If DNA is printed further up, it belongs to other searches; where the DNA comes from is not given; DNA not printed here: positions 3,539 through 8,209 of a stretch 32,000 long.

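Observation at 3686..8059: Solitary 1457-aa TIR + CHAT + NB-ARC-type STAND + TPR gene: candidate dual-effector immune/cell-death sensor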

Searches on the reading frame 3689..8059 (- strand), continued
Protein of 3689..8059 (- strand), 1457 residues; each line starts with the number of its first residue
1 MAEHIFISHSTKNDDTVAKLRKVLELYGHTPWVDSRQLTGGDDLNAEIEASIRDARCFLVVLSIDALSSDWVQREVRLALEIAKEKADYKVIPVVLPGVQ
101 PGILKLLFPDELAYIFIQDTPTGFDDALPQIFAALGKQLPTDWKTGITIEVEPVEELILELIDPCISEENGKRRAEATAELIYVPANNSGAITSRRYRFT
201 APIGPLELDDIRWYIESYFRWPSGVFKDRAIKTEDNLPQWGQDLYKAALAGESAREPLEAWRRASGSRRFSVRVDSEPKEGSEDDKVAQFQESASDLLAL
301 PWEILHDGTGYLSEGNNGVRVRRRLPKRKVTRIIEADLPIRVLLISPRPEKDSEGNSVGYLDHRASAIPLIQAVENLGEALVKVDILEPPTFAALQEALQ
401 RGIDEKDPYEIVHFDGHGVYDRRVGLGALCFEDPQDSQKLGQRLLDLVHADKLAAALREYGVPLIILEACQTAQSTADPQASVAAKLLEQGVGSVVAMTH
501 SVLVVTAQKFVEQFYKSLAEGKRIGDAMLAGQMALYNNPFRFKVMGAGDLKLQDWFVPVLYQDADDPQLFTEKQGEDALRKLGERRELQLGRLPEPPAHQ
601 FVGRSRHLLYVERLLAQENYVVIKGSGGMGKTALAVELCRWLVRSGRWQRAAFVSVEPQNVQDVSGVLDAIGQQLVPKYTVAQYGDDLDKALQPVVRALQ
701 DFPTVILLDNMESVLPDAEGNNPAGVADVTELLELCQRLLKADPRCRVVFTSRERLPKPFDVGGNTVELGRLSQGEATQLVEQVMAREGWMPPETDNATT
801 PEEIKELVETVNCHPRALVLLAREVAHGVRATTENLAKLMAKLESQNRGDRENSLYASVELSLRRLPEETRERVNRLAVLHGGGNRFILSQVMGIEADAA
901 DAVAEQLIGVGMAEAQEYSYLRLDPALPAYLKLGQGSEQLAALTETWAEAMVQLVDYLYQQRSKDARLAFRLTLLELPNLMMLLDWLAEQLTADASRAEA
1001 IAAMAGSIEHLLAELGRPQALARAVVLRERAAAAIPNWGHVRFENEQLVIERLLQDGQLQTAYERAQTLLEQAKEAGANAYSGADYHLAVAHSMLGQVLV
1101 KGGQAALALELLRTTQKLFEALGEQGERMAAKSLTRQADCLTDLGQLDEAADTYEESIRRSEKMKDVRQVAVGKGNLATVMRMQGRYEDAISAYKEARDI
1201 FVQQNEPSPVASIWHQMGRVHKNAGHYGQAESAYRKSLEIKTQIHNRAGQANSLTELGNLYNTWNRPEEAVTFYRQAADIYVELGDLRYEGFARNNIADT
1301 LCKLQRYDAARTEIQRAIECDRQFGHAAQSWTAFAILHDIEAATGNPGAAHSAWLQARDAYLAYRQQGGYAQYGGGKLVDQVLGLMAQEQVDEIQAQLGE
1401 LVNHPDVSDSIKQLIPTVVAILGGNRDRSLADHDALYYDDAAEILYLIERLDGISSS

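Call 18: find_encoding_contigs(protein=P0085, flank=8000, max_places=1)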
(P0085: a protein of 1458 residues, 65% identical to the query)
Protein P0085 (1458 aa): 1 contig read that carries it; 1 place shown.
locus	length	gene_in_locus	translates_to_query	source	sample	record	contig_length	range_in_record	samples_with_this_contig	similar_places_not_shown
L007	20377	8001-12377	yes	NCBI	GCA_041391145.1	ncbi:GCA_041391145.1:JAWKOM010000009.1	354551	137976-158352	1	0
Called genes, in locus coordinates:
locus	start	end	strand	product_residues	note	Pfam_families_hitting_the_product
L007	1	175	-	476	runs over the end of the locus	PF07364:DUF1485, PF07171:MlrC_C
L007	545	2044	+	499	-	PF05721:PhyH, PF13513:HEAT_EZ (faint), PF02985:HEAT (faint), PF03130:HEAT_PBS (faint), PF13646:HEAT_2 (weak), PF13646:HEAT_2, PF12717:Cnd1 (weak), PF13646:HEAT_2, +1 more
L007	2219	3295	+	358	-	PF01408:GFO_IDH_MocA, PF22725:GFO_IDH_MocA_C3 (weak), PF02894:GFO_IDH_MocA_C (weak)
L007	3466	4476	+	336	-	PF00248:Aldo_ket_red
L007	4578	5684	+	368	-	PF07787:TMEM43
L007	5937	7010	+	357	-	PF14486:DUF4432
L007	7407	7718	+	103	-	PF01381:HTH_3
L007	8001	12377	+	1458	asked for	PF01582:TIR (weak), PF08937:ThsB_TIR (weak), PF13676:TIR_2, PF12770:CHAT, PF13176:TPR_7 (faint), PF13191:AAA_16 (weak), PF17874:TPR_MalT, PF13424:TPR_12, +5 more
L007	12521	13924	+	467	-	PF18862:ApeA_NTD1, PF18739:HEPN_Apea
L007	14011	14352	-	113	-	-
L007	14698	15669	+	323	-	PF00294:PfkB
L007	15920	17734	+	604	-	PF00294:PfkB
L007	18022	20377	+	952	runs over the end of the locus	PF00082:Peptidase_S8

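Call 20: search_solved_structures(query=window:3689-8059:-, max_evalue=0.01, show_alignments=0)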
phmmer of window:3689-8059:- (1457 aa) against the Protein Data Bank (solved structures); distinct sequences matched with E-value up to 0.01: 79 (the best 60 are shown).
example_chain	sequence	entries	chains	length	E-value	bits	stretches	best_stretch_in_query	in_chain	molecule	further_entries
3sf4_A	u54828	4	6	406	3.8e-14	54.5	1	1147-1346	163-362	G-protein-signaling modulator 2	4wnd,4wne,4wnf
4wng_A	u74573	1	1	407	3.8e-14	54.5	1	1147-1346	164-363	G-protein-signaling modulator 2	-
6hc2_A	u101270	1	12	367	1.3e-13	52.8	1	1147-1341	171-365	G-protein-signaling modulator 2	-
5a7d_B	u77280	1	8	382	5.7e-13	50.6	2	1107-1302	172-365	PINS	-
5a6c_A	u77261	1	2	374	9.8e-13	49.9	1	1147-1327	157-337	G-PROTEIN-SIGNALING MODULATOR 2, AFADIN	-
3ro2_A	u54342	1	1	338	2.1e-12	48.8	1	1147-1325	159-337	G-protein-signaling modulator 2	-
4g2v_A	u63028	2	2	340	2.1e-12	48.7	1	1147-1325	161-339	G-protein-signaling modulator 2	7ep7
4jhr_A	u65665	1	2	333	2.2e-12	48.7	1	1147-1326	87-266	G-protein-signaling modulator 2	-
4a1s_A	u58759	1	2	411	4.8e-10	40.9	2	1108-1276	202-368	PARTNER OF INSCUTEABLE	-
8bu0_A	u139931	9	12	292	2.7e-09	38.5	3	1176-1321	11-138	Consensus tetratricopeptide repeat protein | Crystal structure of an 8-repeat consensus TPR superhelix with Zinc. | Monomer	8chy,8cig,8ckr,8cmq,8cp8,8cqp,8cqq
3ro3_A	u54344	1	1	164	4.2e-08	34.5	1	1174-1325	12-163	G-protein-signaling modulator 2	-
6eou_A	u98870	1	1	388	4.9e-08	34.3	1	1135-1230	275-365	UDP-N-acetylglucosamine--peptide N-acetylglucosaminyltransferase 110 kDa subunit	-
1w3b_A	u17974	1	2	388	5e-08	34.3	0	1171-1284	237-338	UDP-N-ACETYLGLUCOSAMINE--PEPTIDE N-ACETYLGLUCOSAMINYLTRANSFERASE 110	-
7yeh_B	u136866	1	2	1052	1.3e-07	32.9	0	1171-1284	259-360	UDP-N-acetylglucosamine--peptide N-acetylglucosaminyltransferase 110 kDa subunit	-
7yea_A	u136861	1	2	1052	1.3e-07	32.9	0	1171-1284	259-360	UDP-N-acetylglucosamine--peptide N-acetylglucosaminyltransferase 110 kDa subunit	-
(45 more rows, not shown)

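Call 65: search_protein_families(library=padloc, alignment_id=A3, max_evalue=0.00001)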
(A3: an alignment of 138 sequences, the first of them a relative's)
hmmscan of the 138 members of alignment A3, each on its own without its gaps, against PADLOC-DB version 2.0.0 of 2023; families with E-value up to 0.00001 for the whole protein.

A. member 1, L001:6691-7590:- (300 aa): 0 families

B. families by the number of members that match (of 138 scanned): 217 families (the first 25 are shown)
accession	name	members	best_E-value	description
PDLC04135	mad3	3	1.1e-51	mads_3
PDLC02759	SspA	3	4.6e-09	SspA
PDLC02657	DndA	3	2.4e-08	DndA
PDLC04134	mad2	2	3.5e-22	mads_2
PDLC02980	AriA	2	1.7e-18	-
PDLC04140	mad8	2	5.9e-18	mads_8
PDLC04832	PDC-S03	2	1.5e-17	-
PDLC01991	CARF_m8--CARF_LolE_TM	2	2.4e-16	-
PDLC01990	CARF_m8--CARF_Beta-galactosidase_LolE_TM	2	3.7e-15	-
PDLC01086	C3a186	2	4.4e-14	"C-3?,4? desaturase"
PDLC04833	PDC-S03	2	1.2e-13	-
PDLC02335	AbiLi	2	8.4e-11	AbiLi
PDLC02914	ATPase-Toprim_I-B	2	1.4e-09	-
PDLC04164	AriA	2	7.7e-09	-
PDLC00405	SduA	2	2.8e-07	DUF4263 domain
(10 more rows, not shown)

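Call 66: search_protein_families(library=pfam, alignment_id=A3, max_evalue=0.00001)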
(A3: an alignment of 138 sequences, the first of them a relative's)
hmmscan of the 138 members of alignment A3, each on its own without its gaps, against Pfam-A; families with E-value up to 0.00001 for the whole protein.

A. member 1, L001:6691-7590:- (300 aa): 1 family
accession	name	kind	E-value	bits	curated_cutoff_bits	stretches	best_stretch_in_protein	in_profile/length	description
PF21294.4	Polysacc_lyase_14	-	2.7e-65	220.6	27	1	99-294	6-215/215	Polysaccharide lyase 14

B. families by the number of members that match (of 138 scanned): 176 families (the first 25 are shown)
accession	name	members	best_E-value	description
PF00072.30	Response_reg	3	2.5e-33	Response regulator receiver domain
PF00266.25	Aminotran_5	3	5.6e-31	Aminotransferase class-V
PF00583.31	Acetyltransf_1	3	1.5e-16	Acetyltransferase (GNAT) family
PF01053.26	Cys_Met_Meta_PP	3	1.3e-07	Cys/Met metabolism PLP-dependent enzyme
PF01593.30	Amino_oxidase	2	9.8e-67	Flavin containing amine oxidoreductase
PF00005.33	ABC_tran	2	1.8e-52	ABC transporter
PF05685.18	Uma2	2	3.7e-45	Putative restriction endonuclease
PF07478.18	Dala_Dala_lig_C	2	4.1e-25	D-ala D-ala ligase C-terminus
PF02687.27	FtsX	2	1.5e-22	FtsX-like permease C-terminal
PF03473.23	MOSC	2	2.1e-17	MOSC domain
PF13304.12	AAA_21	2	4.8e-15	AAA domain, putative AbiEii toxin, Type IV TA system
PF02463.25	SMC_N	2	8.1e-12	RecF/RecN/SMC N terminal domain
PF13508.13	Acetyltransf_7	2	2.7e-11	Acetyltransferase (GNAT) domain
PF00672.30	HAMP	2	1.7e-10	HAMP domain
PF01266.30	DAO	2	1.8e-10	FAD dependent oxidoreductase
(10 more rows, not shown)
